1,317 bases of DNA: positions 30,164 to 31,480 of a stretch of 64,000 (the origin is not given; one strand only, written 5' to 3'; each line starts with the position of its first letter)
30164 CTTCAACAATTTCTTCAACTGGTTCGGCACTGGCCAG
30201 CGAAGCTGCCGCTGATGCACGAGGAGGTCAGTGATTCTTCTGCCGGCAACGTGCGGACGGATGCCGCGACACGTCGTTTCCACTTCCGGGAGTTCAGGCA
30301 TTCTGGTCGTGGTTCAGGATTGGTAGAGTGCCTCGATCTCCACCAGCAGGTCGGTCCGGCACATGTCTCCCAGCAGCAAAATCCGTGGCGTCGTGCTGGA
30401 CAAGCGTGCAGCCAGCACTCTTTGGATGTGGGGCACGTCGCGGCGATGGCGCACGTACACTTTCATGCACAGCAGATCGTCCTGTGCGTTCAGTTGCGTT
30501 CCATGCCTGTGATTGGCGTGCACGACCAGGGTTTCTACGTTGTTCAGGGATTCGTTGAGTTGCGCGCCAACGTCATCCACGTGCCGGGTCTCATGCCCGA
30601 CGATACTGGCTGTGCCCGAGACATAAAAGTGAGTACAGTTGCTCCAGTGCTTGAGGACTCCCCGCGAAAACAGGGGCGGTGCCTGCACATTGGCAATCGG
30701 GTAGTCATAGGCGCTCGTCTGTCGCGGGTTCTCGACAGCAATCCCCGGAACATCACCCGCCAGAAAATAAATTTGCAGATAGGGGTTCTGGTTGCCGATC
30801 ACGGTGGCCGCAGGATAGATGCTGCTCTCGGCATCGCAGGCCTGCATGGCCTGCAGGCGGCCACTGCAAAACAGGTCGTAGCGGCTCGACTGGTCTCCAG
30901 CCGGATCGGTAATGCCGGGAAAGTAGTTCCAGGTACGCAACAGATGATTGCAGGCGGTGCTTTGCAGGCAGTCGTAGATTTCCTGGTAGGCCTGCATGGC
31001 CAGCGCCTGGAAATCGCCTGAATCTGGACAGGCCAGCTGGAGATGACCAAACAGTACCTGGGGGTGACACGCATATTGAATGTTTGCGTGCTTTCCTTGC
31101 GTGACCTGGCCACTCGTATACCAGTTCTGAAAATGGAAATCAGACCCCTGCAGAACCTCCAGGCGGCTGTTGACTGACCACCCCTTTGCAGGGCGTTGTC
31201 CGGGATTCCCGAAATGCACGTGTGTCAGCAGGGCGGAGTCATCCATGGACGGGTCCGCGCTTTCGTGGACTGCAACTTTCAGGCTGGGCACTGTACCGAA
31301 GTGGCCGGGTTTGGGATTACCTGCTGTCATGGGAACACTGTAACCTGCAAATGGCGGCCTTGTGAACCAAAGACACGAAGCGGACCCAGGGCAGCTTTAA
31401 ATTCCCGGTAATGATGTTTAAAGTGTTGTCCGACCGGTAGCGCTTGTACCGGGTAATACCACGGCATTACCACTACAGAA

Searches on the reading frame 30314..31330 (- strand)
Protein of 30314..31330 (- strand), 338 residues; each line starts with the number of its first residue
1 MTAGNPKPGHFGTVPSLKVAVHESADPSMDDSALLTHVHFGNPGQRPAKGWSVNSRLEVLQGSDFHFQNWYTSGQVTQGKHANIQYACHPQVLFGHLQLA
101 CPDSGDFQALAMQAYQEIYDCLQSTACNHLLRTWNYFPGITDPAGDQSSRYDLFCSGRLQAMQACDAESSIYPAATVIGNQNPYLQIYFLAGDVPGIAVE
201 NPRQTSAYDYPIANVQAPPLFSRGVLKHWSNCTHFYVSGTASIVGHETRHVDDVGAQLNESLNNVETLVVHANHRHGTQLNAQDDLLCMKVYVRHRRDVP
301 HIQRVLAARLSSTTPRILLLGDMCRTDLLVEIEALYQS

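Call 45: search_protein_families(library=pfam, proteins=[window:30314-31330:-], max_evalue=0.0001)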
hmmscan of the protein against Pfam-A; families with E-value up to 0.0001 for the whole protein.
window:30314-31330:- (338 aa): 1 family
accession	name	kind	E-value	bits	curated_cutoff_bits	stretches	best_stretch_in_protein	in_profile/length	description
PF21168.2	FkbO_Hyg5-like_N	-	4e-32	111.3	27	1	70-191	3-122/122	Chorismatase FkbO/Hyg5-like, N-terminal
